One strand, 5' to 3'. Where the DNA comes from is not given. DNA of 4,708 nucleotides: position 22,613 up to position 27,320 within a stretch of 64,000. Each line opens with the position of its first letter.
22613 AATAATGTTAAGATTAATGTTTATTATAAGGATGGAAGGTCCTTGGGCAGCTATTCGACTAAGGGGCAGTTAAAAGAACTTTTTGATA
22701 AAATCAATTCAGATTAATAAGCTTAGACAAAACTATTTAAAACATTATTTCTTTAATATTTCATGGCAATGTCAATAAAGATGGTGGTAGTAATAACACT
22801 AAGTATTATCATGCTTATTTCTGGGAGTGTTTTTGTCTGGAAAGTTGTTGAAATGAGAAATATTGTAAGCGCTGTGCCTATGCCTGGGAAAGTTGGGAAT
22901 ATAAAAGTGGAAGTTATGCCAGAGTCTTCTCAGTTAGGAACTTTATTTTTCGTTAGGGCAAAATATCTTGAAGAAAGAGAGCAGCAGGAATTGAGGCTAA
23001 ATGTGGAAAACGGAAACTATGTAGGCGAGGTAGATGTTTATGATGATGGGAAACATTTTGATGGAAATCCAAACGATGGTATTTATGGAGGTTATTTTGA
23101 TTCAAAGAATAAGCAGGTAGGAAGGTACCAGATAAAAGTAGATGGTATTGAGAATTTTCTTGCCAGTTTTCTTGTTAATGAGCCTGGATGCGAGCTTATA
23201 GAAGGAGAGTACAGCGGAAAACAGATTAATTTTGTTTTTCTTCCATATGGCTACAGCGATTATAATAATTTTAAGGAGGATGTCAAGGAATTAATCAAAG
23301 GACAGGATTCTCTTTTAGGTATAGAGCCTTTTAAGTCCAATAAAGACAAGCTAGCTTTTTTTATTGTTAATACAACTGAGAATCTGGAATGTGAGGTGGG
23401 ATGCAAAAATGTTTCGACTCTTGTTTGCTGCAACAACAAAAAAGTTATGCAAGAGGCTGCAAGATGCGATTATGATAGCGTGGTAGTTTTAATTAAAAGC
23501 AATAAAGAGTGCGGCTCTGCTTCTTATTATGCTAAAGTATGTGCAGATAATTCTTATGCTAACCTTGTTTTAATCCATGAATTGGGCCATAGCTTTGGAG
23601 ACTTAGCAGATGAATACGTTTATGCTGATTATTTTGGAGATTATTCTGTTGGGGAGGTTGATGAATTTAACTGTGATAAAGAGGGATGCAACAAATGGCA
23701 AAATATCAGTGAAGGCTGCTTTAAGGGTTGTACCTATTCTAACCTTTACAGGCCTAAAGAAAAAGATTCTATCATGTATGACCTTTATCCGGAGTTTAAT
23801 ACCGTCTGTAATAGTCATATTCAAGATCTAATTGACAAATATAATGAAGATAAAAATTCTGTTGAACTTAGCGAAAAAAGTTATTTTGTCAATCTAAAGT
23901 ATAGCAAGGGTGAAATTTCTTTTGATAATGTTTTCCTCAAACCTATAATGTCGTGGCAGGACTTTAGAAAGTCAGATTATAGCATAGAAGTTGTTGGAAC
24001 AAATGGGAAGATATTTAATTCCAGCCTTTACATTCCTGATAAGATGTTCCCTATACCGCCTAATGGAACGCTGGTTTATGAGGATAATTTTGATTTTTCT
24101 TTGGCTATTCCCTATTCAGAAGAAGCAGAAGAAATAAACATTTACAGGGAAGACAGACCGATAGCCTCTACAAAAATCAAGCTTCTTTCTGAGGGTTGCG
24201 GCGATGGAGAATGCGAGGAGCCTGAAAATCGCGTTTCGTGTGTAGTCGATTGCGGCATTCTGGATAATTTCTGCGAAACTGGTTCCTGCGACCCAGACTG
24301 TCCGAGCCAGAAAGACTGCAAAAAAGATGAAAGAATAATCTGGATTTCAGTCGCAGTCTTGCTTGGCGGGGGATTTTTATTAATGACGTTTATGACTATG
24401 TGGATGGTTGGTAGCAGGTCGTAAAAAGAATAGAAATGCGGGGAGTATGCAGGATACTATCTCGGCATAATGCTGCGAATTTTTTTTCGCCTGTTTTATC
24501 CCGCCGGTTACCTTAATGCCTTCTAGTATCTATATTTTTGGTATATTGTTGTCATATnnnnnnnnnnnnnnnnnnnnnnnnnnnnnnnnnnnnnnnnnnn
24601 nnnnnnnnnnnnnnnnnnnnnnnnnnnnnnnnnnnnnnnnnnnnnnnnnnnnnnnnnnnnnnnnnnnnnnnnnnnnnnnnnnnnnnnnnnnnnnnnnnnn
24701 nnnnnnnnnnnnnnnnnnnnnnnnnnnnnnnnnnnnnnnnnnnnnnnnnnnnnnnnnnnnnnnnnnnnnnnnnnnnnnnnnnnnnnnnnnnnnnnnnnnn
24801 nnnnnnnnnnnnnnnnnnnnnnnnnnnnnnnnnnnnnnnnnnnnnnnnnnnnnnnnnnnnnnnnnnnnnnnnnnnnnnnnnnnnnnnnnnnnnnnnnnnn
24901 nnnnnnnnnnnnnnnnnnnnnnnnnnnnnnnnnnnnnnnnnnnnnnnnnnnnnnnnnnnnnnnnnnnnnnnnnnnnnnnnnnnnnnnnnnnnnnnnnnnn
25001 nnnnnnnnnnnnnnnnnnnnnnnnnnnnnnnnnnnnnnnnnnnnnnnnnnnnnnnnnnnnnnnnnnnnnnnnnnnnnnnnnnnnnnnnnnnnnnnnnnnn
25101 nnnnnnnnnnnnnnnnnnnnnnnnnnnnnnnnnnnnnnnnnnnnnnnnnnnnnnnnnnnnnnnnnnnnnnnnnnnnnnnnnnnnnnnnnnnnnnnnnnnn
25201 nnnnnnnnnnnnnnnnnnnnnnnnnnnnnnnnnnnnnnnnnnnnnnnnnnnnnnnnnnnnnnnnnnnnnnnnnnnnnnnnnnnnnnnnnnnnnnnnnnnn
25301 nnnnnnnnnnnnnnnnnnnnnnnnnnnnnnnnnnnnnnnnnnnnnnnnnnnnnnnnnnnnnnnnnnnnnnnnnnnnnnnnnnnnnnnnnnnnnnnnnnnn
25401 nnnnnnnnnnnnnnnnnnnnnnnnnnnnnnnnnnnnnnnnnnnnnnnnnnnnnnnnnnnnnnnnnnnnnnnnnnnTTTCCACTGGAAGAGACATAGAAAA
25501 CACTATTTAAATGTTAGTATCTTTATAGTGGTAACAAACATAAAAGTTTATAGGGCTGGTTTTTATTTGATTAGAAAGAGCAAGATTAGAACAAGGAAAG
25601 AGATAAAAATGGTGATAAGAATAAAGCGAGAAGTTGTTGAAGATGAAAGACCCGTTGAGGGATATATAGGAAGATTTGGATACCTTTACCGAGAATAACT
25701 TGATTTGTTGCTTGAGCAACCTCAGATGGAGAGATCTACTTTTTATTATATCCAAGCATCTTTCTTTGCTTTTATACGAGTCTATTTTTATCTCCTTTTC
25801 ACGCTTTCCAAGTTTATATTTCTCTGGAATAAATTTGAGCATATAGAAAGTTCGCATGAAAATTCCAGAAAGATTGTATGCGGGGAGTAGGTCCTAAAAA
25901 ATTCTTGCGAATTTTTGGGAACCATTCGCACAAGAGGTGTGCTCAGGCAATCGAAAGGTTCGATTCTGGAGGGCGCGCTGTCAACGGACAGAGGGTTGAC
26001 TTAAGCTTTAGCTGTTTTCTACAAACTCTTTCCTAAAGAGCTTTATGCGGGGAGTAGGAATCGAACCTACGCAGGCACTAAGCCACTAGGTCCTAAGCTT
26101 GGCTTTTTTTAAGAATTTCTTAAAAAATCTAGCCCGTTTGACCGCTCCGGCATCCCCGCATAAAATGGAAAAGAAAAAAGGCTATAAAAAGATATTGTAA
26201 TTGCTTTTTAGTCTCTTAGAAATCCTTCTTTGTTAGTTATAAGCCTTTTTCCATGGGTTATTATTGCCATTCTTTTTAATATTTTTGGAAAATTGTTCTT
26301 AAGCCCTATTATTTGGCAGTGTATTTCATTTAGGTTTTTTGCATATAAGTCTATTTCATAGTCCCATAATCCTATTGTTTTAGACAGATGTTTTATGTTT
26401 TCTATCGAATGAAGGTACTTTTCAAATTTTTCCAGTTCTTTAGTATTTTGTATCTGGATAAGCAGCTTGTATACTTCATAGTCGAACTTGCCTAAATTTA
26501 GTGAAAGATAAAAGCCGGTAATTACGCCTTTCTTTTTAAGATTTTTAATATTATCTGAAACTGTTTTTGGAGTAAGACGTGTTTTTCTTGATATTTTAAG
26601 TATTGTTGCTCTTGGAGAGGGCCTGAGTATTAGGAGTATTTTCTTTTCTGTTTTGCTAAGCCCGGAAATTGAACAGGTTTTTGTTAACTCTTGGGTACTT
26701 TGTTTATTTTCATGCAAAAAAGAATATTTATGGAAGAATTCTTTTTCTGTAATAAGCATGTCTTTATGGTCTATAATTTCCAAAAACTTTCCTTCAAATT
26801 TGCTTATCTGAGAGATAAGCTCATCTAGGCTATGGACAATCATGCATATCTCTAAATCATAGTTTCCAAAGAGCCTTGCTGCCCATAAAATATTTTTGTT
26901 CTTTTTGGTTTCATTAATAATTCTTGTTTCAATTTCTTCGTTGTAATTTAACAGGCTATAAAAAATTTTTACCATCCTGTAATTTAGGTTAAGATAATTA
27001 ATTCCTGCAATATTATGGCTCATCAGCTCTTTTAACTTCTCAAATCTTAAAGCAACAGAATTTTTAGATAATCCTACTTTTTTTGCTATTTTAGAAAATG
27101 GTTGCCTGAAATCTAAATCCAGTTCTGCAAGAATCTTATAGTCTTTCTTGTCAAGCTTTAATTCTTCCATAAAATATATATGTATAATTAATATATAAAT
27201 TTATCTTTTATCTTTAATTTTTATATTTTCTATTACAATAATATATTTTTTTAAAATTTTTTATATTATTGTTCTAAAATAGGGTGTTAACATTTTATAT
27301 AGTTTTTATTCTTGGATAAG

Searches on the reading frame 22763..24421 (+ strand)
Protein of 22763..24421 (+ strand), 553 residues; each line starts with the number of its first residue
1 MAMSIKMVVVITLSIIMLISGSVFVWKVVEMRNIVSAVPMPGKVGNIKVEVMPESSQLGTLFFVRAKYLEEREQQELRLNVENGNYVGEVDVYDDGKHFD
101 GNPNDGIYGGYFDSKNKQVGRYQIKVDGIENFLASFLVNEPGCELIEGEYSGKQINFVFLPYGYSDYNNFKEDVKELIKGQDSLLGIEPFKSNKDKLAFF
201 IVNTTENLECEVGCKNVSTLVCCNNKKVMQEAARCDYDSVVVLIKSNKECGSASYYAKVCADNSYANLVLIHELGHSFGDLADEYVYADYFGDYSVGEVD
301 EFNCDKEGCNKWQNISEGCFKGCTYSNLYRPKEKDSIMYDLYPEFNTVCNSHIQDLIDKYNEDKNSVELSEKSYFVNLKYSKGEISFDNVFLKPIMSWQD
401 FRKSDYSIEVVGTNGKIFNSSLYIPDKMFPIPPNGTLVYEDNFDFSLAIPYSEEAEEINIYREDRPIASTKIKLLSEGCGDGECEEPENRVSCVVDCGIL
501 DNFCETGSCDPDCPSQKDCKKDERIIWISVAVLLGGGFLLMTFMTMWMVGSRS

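Call 47: search_protein_families(library=pfam, proteins=[window:22763-24421:+], max_evalue=0.0001)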
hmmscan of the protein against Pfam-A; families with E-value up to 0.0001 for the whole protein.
window:22763-24421:+ (553 aa): 1 family
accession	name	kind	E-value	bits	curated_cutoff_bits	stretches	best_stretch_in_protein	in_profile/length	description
PF09471.16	Peptidase_M64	-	1.1e-16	61.3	26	1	219-290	92-165/302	IgA Peptidase M64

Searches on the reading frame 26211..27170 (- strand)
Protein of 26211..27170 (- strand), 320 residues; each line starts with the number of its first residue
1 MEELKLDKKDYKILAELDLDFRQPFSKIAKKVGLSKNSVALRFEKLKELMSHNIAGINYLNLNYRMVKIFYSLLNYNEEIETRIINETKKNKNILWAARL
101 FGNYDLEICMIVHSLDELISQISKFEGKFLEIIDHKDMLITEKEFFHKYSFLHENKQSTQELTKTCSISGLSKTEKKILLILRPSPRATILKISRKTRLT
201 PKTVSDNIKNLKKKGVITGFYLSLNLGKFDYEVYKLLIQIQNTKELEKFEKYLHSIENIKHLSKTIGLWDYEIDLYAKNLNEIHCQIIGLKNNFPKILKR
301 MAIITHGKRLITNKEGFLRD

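Call 47: search_protein_families(library=pfam, proteins=[window:26211-27170:-], max_evalue=0.0001)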
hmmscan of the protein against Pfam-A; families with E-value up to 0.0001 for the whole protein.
window:26211-27170:- (320 aa): 5 families
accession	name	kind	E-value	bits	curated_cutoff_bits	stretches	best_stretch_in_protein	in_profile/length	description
PF13412.12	HTH_24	-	4.8e-16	58.5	21.9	2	171-218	1-48/48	Winged helix-turn-helix DNA-binding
PF13404.12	HTH_AsnC-type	-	8.4e-15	54.8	27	1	6-47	1-42/42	AsnC-type helix-turn-helix domain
PF22451.2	NirdL-like_HTH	-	1.3e-05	25.1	27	0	22-48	16-42/47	Siroheme decarboxylase NirDL-like HTH domain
PF01037.27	AsnC_trans_reg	-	2.5e-05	24.5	25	0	238-284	3-49/73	Lrp/AsnC ligand binding domain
PF01047.28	MarR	-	2.7e-05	24.4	24.6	0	171-218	1-48/59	MarR family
